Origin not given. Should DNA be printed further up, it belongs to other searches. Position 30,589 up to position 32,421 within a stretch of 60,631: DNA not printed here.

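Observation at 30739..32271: Tetraheme NapC/NirT-type cytochrome fused to an FGE/SUMF1-fold domain that lacks the FGE catalytic cysteines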

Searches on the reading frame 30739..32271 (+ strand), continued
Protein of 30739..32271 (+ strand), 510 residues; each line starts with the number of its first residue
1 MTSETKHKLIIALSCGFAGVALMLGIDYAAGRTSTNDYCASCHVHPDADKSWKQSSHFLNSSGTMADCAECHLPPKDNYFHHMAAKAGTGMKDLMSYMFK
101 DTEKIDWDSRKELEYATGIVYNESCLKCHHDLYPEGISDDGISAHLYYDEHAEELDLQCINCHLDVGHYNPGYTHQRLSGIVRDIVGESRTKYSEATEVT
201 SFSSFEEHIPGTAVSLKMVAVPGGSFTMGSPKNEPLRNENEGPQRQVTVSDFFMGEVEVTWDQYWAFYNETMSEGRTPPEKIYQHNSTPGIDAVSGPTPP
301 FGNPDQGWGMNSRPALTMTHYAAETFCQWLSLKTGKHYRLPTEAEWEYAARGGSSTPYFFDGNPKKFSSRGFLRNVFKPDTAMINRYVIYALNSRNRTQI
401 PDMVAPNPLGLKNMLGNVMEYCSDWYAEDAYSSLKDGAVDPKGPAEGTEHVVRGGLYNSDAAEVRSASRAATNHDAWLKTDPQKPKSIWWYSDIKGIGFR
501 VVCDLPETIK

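Call 13: search_solved_structures(query=window:30739-32271:+, max_evalue=0.001, show_alignments=4)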
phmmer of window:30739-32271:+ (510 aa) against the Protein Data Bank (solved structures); distinct sequences matched with E-value up to 0.001: 24.
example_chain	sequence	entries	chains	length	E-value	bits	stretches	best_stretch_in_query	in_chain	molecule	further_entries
6s07_A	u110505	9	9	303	1.3e-21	80.2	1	213-458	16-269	Formylglycine-generating enzyme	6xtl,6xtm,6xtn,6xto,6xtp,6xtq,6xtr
5nxl_A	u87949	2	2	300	3.1e-21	79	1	217-458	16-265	Non-specific serine/threonine protein kinase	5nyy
31dc_A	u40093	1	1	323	1.2e-20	77.1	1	214-462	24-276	Formylglycine-generating enzyme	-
2aft_X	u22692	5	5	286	2.2e-20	76.2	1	216-462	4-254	Sulfatase modifying factor 1 | Sulfatase-modifying factor 1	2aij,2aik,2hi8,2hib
1y1e_X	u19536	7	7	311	2.9e-20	75.8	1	215-460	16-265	C-alpha-formyglycine-generating enzyme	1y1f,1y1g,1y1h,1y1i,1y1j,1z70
5ssy_A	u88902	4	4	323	3.6e-20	75.4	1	214-460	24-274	Formylglycine-generating enzyme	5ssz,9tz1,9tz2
2aii_X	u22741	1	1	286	5.6e-20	74.8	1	216-460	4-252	Sulfatase modifying factor 1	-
2afy_X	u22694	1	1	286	5.9e-20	74.7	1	216-460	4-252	Sulfatase modifying factor 1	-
5ssx_A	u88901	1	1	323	7.9e-20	74.3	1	214-460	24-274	Formylglycine-generating enzyme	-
8aru_A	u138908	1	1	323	1.9e-19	73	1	214-460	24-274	Formylglycine-generating enzyme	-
5hha_A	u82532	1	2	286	2.1e-17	66.3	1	217-438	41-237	PvdO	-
6muj_A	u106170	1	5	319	1.6e-16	63.4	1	218-471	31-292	Formylglycine-generating enzyme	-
2q17_A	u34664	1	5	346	2.4e-16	62.8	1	218-471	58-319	formylglycine generating enzyme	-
2y3c_A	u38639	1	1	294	7.3e-12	48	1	335-461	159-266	TREPONEMA DENTICOLA VARIABLE PROTEIN 1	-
9myj_B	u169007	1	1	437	2.6e-11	46.2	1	321-470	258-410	Lipoprotein, putative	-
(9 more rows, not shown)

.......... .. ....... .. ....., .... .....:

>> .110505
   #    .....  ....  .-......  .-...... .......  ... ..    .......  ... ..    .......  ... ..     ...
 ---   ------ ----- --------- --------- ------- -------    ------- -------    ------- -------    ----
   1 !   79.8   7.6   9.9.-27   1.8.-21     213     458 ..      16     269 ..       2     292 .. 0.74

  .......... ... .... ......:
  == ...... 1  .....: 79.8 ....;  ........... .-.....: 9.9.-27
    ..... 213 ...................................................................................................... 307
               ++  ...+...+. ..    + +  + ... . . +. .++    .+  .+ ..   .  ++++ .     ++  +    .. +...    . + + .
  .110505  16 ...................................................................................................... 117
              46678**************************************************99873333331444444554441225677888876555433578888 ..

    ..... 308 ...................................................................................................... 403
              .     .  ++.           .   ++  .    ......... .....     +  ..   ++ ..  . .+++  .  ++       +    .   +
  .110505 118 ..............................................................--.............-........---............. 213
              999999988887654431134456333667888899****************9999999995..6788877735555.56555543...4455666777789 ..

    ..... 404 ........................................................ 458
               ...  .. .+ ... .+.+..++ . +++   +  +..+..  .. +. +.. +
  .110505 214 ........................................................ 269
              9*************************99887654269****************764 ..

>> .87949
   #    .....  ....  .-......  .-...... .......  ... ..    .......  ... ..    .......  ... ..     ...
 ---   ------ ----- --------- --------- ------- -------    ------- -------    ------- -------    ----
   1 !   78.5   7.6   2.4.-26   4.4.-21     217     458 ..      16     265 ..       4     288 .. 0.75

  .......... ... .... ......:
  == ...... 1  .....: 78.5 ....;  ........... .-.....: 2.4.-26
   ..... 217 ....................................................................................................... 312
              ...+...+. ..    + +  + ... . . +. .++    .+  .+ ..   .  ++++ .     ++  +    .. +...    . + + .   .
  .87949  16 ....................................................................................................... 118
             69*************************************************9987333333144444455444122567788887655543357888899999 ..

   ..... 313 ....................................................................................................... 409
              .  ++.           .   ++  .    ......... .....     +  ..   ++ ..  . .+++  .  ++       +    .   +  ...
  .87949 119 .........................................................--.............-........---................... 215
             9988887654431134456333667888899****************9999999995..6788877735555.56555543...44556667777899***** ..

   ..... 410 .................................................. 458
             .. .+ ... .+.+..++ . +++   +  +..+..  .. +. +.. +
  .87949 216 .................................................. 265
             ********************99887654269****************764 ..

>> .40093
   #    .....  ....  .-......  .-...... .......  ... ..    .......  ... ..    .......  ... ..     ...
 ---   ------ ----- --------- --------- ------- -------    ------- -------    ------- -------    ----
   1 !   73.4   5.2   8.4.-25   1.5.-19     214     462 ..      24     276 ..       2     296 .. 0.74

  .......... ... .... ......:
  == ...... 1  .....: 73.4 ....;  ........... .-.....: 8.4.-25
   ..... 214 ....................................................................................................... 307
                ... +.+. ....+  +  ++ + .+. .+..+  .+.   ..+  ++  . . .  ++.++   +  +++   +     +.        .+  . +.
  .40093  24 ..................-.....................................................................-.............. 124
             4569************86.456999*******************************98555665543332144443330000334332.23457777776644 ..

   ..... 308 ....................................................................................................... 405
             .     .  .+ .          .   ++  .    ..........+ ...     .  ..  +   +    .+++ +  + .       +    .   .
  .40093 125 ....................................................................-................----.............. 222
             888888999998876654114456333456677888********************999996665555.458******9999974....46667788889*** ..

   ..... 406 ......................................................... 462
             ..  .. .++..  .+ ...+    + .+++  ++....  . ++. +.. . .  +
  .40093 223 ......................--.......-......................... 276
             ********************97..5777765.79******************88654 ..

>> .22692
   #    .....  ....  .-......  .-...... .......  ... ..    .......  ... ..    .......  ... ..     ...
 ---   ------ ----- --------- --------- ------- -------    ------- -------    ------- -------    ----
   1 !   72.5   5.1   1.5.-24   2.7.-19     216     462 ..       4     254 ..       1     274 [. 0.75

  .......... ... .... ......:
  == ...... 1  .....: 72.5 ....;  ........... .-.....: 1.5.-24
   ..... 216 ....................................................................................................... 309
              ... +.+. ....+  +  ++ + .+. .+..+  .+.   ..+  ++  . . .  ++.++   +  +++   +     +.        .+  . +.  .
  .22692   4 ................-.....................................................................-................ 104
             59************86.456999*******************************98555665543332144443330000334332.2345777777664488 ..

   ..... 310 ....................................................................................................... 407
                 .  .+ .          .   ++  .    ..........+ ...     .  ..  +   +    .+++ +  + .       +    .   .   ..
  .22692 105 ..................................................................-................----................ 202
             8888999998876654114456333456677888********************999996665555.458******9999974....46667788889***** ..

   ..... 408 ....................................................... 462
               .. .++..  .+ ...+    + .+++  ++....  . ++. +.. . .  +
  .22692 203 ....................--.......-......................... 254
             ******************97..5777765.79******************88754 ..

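Call 20: find_related_loci(query=window:30739-32271:+, collection=genome_contigs, flank=6000)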
Query window:30739-32271:+ (510 aa) in genome_contigs; peptide patterns used: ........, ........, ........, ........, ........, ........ (x = any residue, [..] = any of these).
598 stretches matched a pattern (row limit reached: there are more); 578 encode a relative of the query (tblastn E <= 1e-3); the best 80 are kept; 80 distinct loci.
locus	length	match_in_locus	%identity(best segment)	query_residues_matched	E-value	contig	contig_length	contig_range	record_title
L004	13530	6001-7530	95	1-510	0e+0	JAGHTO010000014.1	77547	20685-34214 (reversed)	MAG: Candidatus Cacconaster scatequi isolate E3_MB2_97 c_000000597277, whole genome shotgun sequence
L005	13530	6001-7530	91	1-510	0e+0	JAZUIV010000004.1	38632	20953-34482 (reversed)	MAG: Bacteroidales bacterium isolate T1900045262_TH20190032.MAGScoT_cleanbin_000007 SGB_5833_k141_1525309, whole genome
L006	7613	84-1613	89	1-510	0e+0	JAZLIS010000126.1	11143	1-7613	MAG: Bacteroidales bacterium isolate T1900044977_TA20190039.MAGScoT_cleanbin_000010 SGB_4036_k141_1314359, whole genome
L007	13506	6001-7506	67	6-509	0e+0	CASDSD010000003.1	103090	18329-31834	uncultured Alistipes sp. isolate SI.B26.metabat-bins.8 genome assembly, contig: SI.B26.metabat-bins.8.fa_k141_34650, who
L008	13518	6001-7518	66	2-509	0e+0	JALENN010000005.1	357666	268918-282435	MAG: Alistipes sp. isolate SUG166 k141_6651984, whole genome shotgun sequence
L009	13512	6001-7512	65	2-509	0e+0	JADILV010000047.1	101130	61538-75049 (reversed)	MAG: Candidatus Cryptobacteroides avicola isolate G3-8215 G3M40__C191621_L101130_SRR9113688, whole genome shotgun sequen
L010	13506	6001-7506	67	6-509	0e+0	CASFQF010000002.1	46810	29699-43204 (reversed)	uncultured Alistipes sp. isolate O16_L3_313313_idba_bin.100 genome assembly, contig: O16_L3_313313_idba_bin.100.fa_scaff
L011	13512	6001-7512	65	3-509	0e+0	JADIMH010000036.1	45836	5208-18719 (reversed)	MAG: Candidatus Cryptobacteroides faecipullorum isolate B1-15692 B1M03__C262859_L45836_SRR9113712, whole genome shotgun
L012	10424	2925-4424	66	6-509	0e+0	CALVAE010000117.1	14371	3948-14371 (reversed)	MAG: uncultured Bacteroidales bacterium isolate E19__bin68 genome assembly, contig: E19__k127_5852152, whole genome shot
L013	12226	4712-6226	66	3-509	0e+0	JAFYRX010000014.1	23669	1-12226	MAG: Alistipes sp. isolate RGIG7366 Water_buffalos_Cecum-5__c200718, whole genome shotgun sequence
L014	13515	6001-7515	65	3-510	0e+0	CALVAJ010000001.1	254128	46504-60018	MAG: uncultured Bacteroidales bacterium isolate BRZ_CI__bin85 genome assembly, contig: BRZ_CI__NODE_25_length_254128_cov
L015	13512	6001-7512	66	3-509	0e+0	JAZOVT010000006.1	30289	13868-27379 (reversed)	MAG: Alistipes sp. isolate T1900045525_YK20190219.MAGScoT_cleanbin_000024 SGB_7682_k141_105538, whole genome shotgun seq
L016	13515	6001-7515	66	3-509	0e+0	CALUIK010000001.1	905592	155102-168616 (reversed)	MAG: uncultured Alistipes sp. isolate BRZ_NS__bin42 genome assembly, contig: BRZ_NS__NODE_2_length_905592_cov_36.680912,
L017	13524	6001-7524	66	1-509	0e+0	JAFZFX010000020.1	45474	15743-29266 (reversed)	MAG: Alistipes sp. isolate RGIG7730 Water_buffalos_Rectum-3__c211106, whole genome shotgun sequence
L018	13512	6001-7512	66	3-509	0e+0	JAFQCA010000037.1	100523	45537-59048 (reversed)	MAG: Alistipes sp. isolate RGIG1682 Goat_Cecum-2__c583823, whole genome shotgun sequence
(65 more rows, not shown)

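Call 21: search_protein_representatives(protein=window:30739-32271:+)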
Query: 510 residues. Proteins with E-value up to 0.001 (for the whole library): 133518; up to 1e-10: 64442; up to 1e-30: 2032. The best 150 are listed.
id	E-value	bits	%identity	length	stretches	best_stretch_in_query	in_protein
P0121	8.3e-198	674.9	39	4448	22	303-470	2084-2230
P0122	7.9e-172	589.1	40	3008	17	210-469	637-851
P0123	3.7e-138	478.0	47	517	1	14-504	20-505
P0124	1.9e-129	449.3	45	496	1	31-504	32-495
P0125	7.4e-123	427.5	38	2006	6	208-468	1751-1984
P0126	1.7e-119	416.4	69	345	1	192-439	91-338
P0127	4.5e-118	411.7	57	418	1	11-308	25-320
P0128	4.8e-118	411.6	46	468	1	6-504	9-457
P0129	1.6e-116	406.7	36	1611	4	206-471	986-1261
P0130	1.5e-114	400.1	66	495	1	171-434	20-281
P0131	6.4e-114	398.1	46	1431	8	323-472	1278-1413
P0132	7.7e-111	387.9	65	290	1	120-369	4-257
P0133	7.9e-107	374.6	55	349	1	41-337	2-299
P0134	3.2e-105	369.3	37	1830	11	313-464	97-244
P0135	6.4e-103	361.7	39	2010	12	303-465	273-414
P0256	4.3e-62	227.0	44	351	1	200-505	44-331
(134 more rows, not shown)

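Call 38: predict_structure(alignment_id=A2)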
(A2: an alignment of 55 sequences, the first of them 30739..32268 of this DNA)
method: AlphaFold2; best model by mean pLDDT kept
length: 510 residues; sequences in the alignment: 55
mean_pLDDT: 63.0   pTM: 0.55
mean pLDDT of the five models: 63.0, 57.8, 57.3, 54.9, 48.7
residues with pLDDT >= 90: 26; 70-90: 184; 50-70: 168; < 50: 132
segments of 3 or more residues with pLDDT < 50: 43-66, 136-141, 164-189, 260-277, 293-317, 396-399, 472-496
pLDDT, mean of each block of 10 residues (from residue 1): 74 79 70 60 43 32 47 77 76 66 62 64 73 53 57 66 43 27 37 86 89 81 89 76 85 75 46 43 61 43 33 46 73 87 85 75 71 65 70 54 74 63 61 82 64 55 71 40 33 50 83
secondary structure, 60 per line:
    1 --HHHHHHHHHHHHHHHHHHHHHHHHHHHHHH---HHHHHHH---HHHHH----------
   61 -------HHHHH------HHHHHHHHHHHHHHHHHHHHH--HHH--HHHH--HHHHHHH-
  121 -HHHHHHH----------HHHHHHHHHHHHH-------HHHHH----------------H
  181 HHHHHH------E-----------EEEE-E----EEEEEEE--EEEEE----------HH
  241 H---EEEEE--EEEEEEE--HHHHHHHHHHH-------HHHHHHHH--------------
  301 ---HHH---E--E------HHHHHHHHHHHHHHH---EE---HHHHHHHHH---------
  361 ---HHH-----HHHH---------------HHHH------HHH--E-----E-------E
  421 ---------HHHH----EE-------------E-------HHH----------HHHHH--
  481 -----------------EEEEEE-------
elements in order: H3-32 H36-42 H46-50 H68-72 H79-99 H107-110 H113-119 H122-128 H139-151 H159-163 H180-186 E205-208 E215-221 E224-228 E245-249 E252-258 H261-271 H279-286 H320-334 H343-351 H372-375 H391-394 H430-433 H474-478 E498-503
